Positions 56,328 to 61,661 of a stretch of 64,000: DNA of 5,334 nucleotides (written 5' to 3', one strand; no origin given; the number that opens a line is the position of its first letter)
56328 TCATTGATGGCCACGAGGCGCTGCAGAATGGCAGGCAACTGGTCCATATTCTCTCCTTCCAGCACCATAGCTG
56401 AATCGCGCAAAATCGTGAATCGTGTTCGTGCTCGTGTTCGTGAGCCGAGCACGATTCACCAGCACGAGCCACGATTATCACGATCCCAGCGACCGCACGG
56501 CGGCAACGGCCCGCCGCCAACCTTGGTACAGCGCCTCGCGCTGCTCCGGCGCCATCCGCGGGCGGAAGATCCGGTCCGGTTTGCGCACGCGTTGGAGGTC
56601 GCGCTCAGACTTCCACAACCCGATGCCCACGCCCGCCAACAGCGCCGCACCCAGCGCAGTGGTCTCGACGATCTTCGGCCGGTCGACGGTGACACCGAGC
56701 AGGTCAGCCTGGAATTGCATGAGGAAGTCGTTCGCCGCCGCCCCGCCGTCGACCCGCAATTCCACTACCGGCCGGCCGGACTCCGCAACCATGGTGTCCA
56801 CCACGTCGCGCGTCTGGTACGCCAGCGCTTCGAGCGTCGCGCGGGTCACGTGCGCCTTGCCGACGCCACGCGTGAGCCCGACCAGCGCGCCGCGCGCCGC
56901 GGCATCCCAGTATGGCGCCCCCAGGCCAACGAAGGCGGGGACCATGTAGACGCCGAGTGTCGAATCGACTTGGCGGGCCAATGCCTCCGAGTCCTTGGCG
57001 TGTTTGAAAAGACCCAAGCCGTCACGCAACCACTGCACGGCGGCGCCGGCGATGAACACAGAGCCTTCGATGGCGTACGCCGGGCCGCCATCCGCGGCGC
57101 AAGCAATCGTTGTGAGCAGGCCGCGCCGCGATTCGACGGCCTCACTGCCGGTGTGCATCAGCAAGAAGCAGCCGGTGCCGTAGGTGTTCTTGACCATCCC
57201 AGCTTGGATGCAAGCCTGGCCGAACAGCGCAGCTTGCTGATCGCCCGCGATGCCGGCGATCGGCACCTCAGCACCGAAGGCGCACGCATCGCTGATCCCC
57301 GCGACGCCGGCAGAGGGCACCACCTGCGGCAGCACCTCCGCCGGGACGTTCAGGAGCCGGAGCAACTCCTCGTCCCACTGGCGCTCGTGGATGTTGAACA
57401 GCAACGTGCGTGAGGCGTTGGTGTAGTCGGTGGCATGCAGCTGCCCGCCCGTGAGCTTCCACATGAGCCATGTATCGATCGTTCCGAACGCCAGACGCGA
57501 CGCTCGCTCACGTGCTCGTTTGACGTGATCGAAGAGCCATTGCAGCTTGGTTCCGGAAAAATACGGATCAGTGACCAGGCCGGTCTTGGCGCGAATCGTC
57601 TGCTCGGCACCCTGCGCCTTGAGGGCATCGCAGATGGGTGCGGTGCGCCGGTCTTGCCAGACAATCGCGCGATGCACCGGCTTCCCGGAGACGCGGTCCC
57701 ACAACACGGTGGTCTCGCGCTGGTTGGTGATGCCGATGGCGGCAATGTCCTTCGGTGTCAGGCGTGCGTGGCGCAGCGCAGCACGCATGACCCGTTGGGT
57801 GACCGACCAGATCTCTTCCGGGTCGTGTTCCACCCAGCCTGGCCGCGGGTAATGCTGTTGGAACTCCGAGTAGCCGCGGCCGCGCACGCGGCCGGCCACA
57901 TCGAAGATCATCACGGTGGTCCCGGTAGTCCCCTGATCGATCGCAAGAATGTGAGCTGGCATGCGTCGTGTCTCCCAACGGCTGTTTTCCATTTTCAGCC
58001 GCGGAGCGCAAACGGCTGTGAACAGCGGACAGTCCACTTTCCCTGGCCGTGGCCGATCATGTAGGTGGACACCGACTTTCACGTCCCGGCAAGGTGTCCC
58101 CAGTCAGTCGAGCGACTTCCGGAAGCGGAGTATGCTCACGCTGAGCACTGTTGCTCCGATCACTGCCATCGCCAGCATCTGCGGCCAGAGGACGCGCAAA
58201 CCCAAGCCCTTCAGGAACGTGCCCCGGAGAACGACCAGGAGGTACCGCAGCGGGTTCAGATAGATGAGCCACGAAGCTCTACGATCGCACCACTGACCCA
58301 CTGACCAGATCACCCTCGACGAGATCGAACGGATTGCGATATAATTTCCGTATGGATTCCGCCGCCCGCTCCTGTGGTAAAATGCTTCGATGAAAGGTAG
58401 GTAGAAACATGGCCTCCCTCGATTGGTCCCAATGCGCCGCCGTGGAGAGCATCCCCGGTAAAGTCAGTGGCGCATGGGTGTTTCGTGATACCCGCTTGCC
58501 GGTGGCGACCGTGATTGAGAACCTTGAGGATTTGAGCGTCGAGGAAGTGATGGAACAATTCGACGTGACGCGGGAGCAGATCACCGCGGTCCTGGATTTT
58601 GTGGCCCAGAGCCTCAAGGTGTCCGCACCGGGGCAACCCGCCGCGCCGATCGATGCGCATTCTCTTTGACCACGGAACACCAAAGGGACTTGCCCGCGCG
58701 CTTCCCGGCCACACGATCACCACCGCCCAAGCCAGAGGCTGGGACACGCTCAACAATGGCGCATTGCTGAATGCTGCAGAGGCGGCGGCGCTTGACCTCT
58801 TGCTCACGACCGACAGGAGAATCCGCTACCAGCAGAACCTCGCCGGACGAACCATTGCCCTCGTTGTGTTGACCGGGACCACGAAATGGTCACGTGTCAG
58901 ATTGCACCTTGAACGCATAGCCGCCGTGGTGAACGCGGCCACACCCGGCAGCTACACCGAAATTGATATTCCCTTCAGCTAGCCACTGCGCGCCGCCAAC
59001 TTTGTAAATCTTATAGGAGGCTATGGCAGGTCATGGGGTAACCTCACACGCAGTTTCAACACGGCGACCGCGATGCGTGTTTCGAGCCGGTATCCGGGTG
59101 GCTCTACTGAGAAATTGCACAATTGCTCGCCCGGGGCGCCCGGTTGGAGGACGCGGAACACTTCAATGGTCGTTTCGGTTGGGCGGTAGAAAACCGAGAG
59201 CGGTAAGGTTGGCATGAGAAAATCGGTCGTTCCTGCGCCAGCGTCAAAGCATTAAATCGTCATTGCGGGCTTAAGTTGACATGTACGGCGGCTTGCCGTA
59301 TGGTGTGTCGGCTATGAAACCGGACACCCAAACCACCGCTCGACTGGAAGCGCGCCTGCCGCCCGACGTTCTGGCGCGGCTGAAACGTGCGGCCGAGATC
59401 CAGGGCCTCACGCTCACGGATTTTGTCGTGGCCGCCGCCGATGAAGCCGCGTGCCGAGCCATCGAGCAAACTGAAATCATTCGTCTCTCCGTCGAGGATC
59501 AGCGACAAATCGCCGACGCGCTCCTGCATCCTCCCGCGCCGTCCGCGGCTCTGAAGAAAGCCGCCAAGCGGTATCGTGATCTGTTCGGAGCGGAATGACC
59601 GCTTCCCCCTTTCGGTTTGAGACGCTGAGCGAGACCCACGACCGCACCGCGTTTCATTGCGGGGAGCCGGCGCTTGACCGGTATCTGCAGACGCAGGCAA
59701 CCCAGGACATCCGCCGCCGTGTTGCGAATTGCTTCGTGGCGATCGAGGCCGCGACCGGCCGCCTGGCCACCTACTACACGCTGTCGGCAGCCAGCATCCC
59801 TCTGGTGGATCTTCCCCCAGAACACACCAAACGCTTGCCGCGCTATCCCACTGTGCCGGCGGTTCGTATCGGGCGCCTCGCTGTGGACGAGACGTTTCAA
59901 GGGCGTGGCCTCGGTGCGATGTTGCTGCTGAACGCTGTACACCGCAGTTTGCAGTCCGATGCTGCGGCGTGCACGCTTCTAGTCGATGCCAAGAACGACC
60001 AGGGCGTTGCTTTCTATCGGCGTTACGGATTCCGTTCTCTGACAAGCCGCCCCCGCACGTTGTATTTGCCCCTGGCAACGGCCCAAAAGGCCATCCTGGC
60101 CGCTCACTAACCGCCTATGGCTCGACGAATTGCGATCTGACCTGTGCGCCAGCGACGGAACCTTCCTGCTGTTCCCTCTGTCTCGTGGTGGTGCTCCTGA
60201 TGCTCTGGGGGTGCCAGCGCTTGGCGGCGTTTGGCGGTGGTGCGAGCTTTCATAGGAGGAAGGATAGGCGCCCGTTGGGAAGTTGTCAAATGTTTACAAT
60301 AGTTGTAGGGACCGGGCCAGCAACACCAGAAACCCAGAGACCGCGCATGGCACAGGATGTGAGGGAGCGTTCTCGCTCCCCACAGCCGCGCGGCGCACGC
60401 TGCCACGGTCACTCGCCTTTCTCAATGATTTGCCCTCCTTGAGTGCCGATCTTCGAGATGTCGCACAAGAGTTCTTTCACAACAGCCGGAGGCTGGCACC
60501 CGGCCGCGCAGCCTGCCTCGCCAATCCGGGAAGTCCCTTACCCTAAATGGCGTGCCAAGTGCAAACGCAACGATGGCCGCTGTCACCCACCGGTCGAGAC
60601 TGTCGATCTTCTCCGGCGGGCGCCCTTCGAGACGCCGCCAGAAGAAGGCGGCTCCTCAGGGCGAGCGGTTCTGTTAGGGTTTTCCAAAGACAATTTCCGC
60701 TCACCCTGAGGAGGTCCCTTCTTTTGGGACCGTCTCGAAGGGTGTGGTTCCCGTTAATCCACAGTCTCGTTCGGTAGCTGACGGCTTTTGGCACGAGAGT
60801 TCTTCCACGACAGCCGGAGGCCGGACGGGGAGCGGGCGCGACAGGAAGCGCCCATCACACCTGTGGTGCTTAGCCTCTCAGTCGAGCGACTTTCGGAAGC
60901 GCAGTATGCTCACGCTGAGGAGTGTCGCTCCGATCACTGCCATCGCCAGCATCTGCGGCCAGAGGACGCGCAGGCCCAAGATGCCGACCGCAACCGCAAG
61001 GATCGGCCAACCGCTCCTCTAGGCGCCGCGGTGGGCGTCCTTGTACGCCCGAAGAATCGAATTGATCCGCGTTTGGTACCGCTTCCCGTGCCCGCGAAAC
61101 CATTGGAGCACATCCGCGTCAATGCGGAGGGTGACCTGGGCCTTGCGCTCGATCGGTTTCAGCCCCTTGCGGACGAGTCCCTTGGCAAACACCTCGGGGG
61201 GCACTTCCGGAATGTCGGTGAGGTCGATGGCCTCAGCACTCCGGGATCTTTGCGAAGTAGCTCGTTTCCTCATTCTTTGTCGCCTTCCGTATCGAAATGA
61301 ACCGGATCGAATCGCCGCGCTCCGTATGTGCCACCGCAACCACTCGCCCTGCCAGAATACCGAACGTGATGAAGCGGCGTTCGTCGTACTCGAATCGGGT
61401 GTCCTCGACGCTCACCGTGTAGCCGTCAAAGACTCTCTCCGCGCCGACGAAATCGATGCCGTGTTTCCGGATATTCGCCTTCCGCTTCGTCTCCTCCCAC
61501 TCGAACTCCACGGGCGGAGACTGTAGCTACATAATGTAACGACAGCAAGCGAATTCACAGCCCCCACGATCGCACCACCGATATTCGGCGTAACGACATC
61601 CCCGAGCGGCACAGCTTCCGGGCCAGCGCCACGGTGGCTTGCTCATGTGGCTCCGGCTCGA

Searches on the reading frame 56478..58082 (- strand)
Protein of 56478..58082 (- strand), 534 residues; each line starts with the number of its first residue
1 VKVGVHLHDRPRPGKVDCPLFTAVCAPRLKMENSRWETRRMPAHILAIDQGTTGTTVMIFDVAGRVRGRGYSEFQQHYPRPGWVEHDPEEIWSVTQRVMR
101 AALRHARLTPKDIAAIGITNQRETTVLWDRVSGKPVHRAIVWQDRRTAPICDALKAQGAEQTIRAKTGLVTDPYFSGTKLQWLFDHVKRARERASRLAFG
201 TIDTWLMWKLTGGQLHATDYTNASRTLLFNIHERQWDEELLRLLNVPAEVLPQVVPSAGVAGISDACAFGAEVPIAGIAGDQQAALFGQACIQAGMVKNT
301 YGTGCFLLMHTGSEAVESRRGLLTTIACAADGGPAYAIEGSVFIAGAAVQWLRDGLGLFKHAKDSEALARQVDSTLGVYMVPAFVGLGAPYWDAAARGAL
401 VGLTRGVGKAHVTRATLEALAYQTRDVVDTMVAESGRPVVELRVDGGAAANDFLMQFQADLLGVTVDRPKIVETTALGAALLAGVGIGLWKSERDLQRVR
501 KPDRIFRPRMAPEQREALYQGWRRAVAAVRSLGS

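Call 52: search_protein_families(library=pfam, proteins=[window:56478-58082:-], max_evalue=0.01)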
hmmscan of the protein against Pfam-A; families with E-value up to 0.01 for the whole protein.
window:56478-58082:- (534 aa): 2 families
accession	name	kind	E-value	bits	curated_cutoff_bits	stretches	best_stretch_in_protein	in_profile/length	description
PF00370.27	FGGY_N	-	4.2e-78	262.8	28.8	1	45-288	2-245/245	FGGY family of carbohydrate kinases, N-terminal domain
PF02782.22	FGGY_C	-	1.4e-43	149.4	27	1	298-485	2-196/198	FGGY family of carbohydrate kinases, C-terminal domain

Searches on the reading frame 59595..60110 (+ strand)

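Call 52: search_protein_families(library=pfam, proteins=[window:59595-60110:+], max_evalue=0.01)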
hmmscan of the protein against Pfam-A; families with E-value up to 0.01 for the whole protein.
window:59595-60110:+ (171 aa): 4 families
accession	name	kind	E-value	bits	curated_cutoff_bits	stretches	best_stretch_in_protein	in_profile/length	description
PF13673.13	Acetyltransf_10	-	1.4e-09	38.4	23.6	1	91-151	53-112/128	Acetyltransferase (GNAT) domain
PF00583.31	Acetyltransf_1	-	5.7e-09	36.7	20.7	1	86-146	56-116/116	Acetyltransferase (GNAT) family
PF13508.13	Acetyltransf_7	-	6.1e-09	36.6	27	1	90-147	30-83/84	Acetyltransferase (GNAT) domain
PF08445.16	FR47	-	1.3e-07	32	22.1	1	91-151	23-82/86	FR47-like protein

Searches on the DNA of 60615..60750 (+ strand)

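Call 12: search_dna_similar(query=window:60615-60750:+, collection=plasmids, mode=distant, max_evalue=0.001, max_rows=40)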
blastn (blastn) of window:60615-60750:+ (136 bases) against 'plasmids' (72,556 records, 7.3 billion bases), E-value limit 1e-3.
No match.

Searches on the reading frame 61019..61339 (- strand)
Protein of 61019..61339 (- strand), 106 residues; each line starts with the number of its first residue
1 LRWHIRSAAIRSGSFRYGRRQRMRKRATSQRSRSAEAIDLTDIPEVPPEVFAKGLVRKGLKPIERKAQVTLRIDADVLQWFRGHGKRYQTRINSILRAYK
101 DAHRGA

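Call 28: search_protein_families(library=pfam, proteins=[window:61019-61339:-], max_evalue=0.01)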
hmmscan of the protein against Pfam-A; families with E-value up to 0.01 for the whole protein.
window:61019-61339:- (106 aa): 1 family
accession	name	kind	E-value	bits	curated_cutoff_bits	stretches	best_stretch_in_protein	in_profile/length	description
PF14384.12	BrnA_antitoxin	-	2.1e-17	63.7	26.1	1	45-99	23-67/68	BrnA antitoxin of type II toxin-antitoxin system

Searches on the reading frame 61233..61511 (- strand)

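Call 52: search_protein_families(library=pfam, proteins=[window:61233-61511:-], max_evalue=0.01)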
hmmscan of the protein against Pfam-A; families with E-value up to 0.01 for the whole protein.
window:61233-61511:- (92 aa): 1 family
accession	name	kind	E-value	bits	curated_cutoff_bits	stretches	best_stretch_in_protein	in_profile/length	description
PF04365.19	BrnT_toxin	-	9.2e-26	90.4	34.5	1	5-81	1-77/77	Ribonuclease toxin, BrnT, of type II toxin-antitoxin system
